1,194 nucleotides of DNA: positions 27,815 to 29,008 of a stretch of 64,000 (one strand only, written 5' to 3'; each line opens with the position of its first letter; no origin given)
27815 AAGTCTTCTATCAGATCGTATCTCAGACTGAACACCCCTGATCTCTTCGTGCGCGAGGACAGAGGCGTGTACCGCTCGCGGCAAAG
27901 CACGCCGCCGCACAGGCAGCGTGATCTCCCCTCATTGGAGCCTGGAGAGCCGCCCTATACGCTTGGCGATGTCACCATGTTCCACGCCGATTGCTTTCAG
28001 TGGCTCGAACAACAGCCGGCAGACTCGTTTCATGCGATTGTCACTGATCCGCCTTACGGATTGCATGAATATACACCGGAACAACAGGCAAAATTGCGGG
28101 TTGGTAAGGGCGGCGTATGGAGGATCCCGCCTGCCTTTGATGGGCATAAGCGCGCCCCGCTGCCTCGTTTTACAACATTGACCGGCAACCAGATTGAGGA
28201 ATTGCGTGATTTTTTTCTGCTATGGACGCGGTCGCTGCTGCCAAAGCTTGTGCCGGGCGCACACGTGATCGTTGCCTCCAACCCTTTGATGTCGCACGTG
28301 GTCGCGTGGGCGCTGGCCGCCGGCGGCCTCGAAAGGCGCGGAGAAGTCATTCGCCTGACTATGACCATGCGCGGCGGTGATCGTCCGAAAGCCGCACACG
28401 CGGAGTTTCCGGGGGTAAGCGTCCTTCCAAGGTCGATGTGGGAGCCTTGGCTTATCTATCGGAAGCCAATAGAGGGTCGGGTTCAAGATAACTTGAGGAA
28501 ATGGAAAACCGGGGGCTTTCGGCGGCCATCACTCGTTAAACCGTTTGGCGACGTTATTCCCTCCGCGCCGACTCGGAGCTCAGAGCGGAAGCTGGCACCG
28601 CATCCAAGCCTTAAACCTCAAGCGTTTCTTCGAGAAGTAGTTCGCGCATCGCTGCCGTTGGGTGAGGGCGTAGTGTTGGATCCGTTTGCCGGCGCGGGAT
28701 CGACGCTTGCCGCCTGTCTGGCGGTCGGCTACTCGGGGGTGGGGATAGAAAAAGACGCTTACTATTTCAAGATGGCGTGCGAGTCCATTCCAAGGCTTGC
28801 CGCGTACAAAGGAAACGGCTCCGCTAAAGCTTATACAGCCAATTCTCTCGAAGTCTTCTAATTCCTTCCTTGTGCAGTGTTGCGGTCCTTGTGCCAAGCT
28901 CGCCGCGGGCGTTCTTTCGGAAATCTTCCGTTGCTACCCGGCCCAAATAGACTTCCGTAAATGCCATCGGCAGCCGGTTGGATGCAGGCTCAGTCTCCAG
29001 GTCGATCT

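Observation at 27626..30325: Restriction-modification module plus ecsC inserted between bioB and bioF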

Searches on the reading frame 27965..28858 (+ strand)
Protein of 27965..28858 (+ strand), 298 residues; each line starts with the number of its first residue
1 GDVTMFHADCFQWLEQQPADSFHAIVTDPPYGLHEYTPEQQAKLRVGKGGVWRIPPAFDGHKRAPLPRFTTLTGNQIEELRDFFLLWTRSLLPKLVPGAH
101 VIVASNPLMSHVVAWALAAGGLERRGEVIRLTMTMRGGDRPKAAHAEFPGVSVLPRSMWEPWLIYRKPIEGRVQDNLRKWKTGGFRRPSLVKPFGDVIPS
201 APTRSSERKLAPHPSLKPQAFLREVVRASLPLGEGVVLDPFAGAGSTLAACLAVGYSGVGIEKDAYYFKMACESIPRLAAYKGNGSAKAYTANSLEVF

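Call 93: search_dna_similar(query=window:27965-28858:+, collection=plasmids, mode=protein, max_rows=60, max_evalue=1e-20)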
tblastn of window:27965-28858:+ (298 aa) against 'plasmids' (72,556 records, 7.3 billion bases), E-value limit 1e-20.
Records with a match: 22; places in all: 22; records where one place covers at least 80% of the query: 22.
Best place of each record, by identity: 60-80% 10; <60% 12.
By first word of the organism name: Klebsiella 9; Gordonia 3; Rhizobium 2; Iamia 1; Mycobacterium 1; Microvirga 1; Ralstonia 1; Raoultella 1; Citrobacter 1; Pseudomonas 1; and 1 more.
By predicted mobility (MOB-suite, as given by PLSDB): mobilizable 17; non-mobilizable 4; conjugative 1.
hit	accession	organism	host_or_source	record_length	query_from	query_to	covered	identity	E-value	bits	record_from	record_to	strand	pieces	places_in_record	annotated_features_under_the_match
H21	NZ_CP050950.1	Iamia sp. SCSIO 61187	whole organism,ocean sediment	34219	1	292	98%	64.7%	4e-122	391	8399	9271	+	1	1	DNA methyltransferase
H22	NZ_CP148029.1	Gordonia hongkongensis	cell culture,Styx glacier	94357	1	281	94%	64.9%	7e-121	388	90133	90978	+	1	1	DNA methyltransferase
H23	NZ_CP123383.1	Gordonia sp. SMJS1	Pure culture,sediment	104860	1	281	94%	64.9%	9e-121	387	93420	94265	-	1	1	DNA methyltransferase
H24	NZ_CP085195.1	Mycobacterium avium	-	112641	1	280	94%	65.0%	1e-120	387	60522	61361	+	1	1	site-specific DNA-methyltransferase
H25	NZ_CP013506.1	Rhizobium sp. N1341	Phaseolus vulgaris,Whole ...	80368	5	280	93%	65.6%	1e-117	378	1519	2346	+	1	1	DNA methyltransferase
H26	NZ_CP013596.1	Rhizobium sp. N741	Phaseolus vulgaris,Whole ...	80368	5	280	93%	65.6%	1e-117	378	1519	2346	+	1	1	DNA methyltransferase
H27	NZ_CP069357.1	Microvirga sp. VF16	Vachellia farnesiana,Cell culture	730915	1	282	95%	63.5%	1e-115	372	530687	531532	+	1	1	DNA methyltransferase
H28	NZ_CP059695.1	Gordonia rubripertincta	Cell culture,soil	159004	1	282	95%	62.1%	5e-113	365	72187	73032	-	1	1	DNA methyltransferase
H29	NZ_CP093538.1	Ralstonia pseudosolanacearum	cell culture,pepper stem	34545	1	286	96%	60.8%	4e-116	374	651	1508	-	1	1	DNA methyltransferase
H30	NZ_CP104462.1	Raoultella ornithinolytica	whole organism,wastewater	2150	1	280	94%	58.9%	6e-118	360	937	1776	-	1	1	DNA methyltransferase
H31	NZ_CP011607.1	Citrobacter freundii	Homo sapiens,Urine/Genitourinary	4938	1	280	94%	58.9%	8e-112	360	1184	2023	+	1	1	DNA methyltransferase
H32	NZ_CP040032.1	Klebsiella pneumoniae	Homo sapiens,pus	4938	1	280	94%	58.9%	9e-112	360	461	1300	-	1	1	DNA methyltransferase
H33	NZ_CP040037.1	Klebsiella pneumoniae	Homo sapiens,urine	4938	1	280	94%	58.9%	9e-112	360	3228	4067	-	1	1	DNA methyltransferase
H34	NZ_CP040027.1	Klebsiella pneumoniae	Homo sapiens,blood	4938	1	280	94%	58.9%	9e-112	360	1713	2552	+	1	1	DNA methyltransferase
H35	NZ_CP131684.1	Klebsiella pneumoniae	Homo sapiens,culture,Abs/pus/wd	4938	1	280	94%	58.9%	9e-112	360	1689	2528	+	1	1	DNA methyltransferase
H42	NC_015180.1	Acidiphilium multivorum AIU301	-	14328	1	296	99%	49.3%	6e-85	285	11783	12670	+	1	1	DNA methyltransferase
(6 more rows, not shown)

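Call 94: get_annotated_region(hit=H42, flank=2500)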
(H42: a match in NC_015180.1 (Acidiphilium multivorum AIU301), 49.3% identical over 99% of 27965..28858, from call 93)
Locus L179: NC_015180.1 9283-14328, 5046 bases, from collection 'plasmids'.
description: Acidiphilium multivorum AIU301 plasmid pACMV5, complete sequence
organism: Acidiphilium multivorum AIU301 (NCBI taxid 926570)
taxonomy: Bacteria; Pseudomonadota; Alphaproteobacteria; Rhodospirillales; Acetobacteraceae; Acidiphilium; Acidiphilium multivorum; Acidiphilium multivorum AIU301
host: -; source: -; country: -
typing (MOB-suite, as given by PLSDB): mobilizable; replicon rep_cluster_335; relaxase MOBP
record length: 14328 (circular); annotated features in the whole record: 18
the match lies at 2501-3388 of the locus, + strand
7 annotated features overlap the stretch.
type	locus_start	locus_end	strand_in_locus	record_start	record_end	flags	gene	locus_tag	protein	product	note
CDS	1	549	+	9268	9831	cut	-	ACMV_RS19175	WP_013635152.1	ImmA/IrrE family metallo-endopeptidase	-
CDS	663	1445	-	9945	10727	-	-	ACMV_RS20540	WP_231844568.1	HNH endonuclease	-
CDS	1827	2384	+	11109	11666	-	-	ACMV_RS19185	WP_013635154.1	recombinase family protein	GO:0006310 - DNA recombination [Evidence IEA]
CDS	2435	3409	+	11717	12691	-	-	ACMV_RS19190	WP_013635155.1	DNA methyltransferase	GO:0006306 - DNA methylation [Evidence IEA]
CDS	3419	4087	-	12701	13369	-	-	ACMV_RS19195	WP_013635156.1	hypothetical protein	-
CDS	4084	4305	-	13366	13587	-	-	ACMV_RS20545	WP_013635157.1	helix-turn-helix transcriptional regulator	-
CDS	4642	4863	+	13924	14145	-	-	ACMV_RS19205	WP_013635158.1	hypothetical protein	-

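Call 95: get_annotated_region(hit=H27, flank=2500)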
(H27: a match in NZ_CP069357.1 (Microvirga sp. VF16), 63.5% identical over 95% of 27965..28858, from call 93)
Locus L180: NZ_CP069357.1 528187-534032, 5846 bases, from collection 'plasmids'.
description: Microvirga sp. VF16 plasmid pMVF16-3, complete sequence
organism: Microvirga sp. VF16 (NCBI taxid 2807101)
taxonomy: Bacteria; Pseudomonadota; Alphaproteobacteria; Hyphomicrobiales; Methylobacteriaceae; Microvirga; Microvirga sp. VF16
host: -; source: Vachellia farnesiana,Cell culture; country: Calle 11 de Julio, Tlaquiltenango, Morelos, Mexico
typing (MOB-suite, as given by PLSDB): non-mobilizable
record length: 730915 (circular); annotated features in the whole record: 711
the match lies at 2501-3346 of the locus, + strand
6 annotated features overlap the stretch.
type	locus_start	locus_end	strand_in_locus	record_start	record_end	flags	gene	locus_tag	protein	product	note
CDS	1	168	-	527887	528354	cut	-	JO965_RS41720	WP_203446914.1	hypothetical protein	-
CDS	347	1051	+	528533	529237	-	-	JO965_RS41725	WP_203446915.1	hypothetical protein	-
CDS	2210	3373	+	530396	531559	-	-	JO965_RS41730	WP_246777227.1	DNA methyltransferase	GO:0006306 - DNA methylation [Evidence IEA]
CDS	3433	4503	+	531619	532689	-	-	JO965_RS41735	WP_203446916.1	hypothetical protein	-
CDS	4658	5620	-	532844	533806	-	-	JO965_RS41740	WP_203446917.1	Kiwa anti-phage protein KwaB-like domain-containing protein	-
CDS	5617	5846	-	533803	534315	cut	-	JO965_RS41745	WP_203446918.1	hypothetical protein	-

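Call 96: search_protein_families(library=padloc, proteins=[L180:3433-4500:+, L180:2210-3370:+, L179:3422-4087:-, L179:4087-4305:-, L179:2435-3406:+], max_evalue=0.01)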
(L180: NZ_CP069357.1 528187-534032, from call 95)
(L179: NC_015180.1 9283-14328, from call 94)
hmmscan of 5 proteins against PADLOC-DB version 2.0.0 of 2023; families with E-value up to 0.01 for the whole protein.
L180:3433-4500:+ (356 aa): 1 family
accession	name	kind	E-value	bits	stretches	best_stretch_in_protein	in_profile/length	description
PDLC03399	REase_II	-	1.1e-89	299.1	1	1-325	1-324/345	Type II restriction enzyme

L180:2210-3370:+ (387 aa): 44 families (the best 25 are shown)
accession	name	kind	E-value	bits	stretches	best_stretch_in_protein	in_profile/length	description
PDLC03215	MTase_II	-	9.6e-105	348.2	1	94-380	43-329/331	Type II methyltransferase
PDLC03371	MTase_II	-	1.8e-20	71.6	1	100-375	11-255/260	Type II methyltransferase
PDLC03320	MTase_II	-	9.4e-16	55.8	1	307-382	210-284/289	Type II methyltransferase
PDLC03299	MTase_II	-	4.5e-14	50.6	1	306-373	192-258/296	Type II methyltransferase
PDLC03353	MTase_II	-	6.7e-14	50.1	1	302-372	181-250/260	Type II methyltransferase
PDLC03228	MTase_II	-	1.6e-13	49.1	2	309-371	143-204/227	Type II methyltransferase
PDLC03216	MTase_II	-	6.2e-13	46.5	1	310-378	194-261/364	Type II methyltransferase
PDLC03265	MTase_II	-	1.2e-12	45.9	1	309-375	266-331/333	Type II methyltransferase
PDLC03738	oMTase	-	1.2e-12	45.2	1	310-376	204-269/376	orphan methyltransferase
PDLC03350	MTase_II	-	1.6e-11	42.2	1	305-375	229-298/312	Type II methyltransferase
PDLC03387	MTase_II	-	1.9e-11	41.7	1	310-373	214-276/289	Type II methyltransferase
PDLC03321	MTase_II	-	6.6e-11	39.9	1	310-373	182-243/245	Type II methyltransferase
PDLC03229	MTase_II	-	2.6e-10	37.6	1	306-375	335-403/436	Type II methyltransferase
PDLC03336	MTase_II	-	9.4e-10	36.1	1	278-365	321-403/421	Type II methyltransferase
PDLC03283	MTase_II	-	6.9e-09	33.4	1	333-377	232-276/352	Type II methyltransferase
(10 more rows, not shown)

L179:3422-4087:- (222 aa): 1 family
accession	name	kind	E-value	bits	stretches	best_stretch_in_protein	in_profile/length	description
PDLC03564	REase_II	-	2e-05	22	1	76-115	57-102/267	Type II restriction enzyme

L179:4087-4305:- (73 aa): 20 families
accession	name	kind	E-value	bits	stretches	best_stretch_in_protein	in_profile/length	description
PDLC03665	Control_protein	-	7.1e-20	69.1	1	6-68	6-69/77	control protein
PDLC03664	Control_protein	-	4e-17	60.4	1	5-65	10-70/74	control protein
PDLC03666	Control_protein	-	3.8e-14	50.9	1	6-60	4-58/77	control protein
PDLC04142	capH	-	7.7e-12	44.2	1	6-67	4-65/103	capH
PDLC03671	Control_protein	-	1.1e-11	42.8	1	11-62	17-68/84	control protein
PDLC03668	Control_protein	-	2.5e-10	38.7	1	13-59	13-59/79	control protein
PDLC02926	HTH_VI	-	6.5e-10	37.1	1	9-68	2-61/92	-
PDLC03953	RmrA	-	7.8e-07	26.6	1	8-63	5-60/373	-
PDLC04757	PDC-M64B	-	1.6e-05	22.9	1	10-61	31-82/128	-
PDLC03954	RmrA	-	1.6e-05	22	1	9-64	11-66/380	-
PDLC03952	RmrA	-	1.8e-05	21.8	1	11-64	25-78/395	-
PDLC04760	PDC-M64C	-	4.7e-05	21.7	1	11-63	29-81/93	-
PDLC03947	RmrA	-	5.8e-05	20.1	1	5-61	8-64/383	-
PDLC03949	RmrA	-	0.00011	19.3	1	14-65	8-59/363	-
PDLC03951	RmrA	-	0.0003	17.9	1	11-65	11-65/400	-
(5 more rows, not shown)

L179:2435-3406:+ (324 aa): 48 families (the best 25 are shown)
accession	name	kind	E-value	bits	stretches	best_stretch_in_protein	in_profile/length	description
PDLC03215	MTase_II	-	3.3e-101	336.6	1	15-305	38-327/331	Type II methyltransferase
PDLC03371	MTase_II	-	1.4e-23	81.8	2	212-298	166-251/260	Type II methyltransferase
PDLC03320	MTase_II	-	1.4e-17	61.8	1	220-310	196-285/289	Type II methyltransferase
PDLC03299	MTase_II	-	1.6e-17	61.9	2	220-299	179-257/296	Type II methyltransferase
PDLC03228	MTase_II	-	7.8e-15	53.3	1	215-310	127-213/227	Type II methyltransferase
PDLC03265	MTase_II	-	1.2e-14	52.5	2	236-303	266-332/333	Type II methyltransferase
PDLC03216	MTase_II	-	1.2e-14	52.1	1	235-308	192-264/364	Type II methyltransferase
PDLC03353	MTase_II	-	3.9e-14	50.8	1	229-299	181-250/260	Type II methyltransferase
PDLC03738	oMTase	-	8.2e-14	49.1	1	224-302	192-268/376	orphan methyltransferase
PDLC03387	MTase_II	-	1e-12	45.8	1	233-299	210-275/289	Type II methyltransferase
PDLC04134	mad2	-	1.8e-10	38.3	2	23-130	339-399/492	mads_2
PDLC03321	MTase_II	-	5e-10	37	1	216-297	165-240/245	Type II methyltransferase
PDLC03350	MTase_II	-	1.2e-09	36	1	235-300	232-296/312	Type II methyltransferase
PDLC03308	MTase_II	-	2.8e-09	34.5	1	235-311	331-407/419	Type II methyltransferase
PDLC03732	oMTase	-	4.4e-09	34.3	1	239-302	189-251/258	orphan methyltransferase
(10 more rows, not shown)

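Call 97: search_protein_families(library=pfam, proteins=[L180:3433-4500:+, L179:3422-4087:-, L179:4087-4305:-], max_evalue=0.01)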
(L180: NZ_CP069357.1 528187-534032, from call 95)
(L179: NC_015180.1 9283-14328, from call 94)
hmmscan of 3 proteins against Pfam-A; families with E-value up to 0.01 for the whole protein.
L180:3433-4500:+ (356 aa): 0 families

L179:3422-4087:- (222 aa): 0 families

L179:4087-4305:- (73 aa): 7 families
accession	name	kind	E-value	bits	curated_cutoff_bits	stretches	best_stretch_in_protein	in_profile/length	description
PF01381.28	HTH_3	-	8.4e-18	64.6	23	1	13-65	1-53/55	Helix-turn-helix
PF13560.12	HTH_31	-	3.1e-13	50.3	27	1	8-66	1-60/64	Helix-turn-helix domain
PF12844.13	HTH_19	-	5.8e-09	36.2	30.2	1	10-68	1-59/64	Helix-turn-helix domain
PF13443.12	HTH_26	-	4.1e-06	27.4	22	1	13-68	2-58/63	Cro/C1-type HTH DNA-binding domain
PF13518.12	HTH_28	-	0.00049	20.6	25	1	17-58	8-49/52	Helix-turn-helix domain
PF13413.12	HTH_25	-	0.00078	19.7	24.6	1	14-44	3-33/62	Helix-turn-helix domain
PF13744.12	HTH_37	-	0.0025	18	27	1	6-61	16-72/80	Helix-turn-helix domain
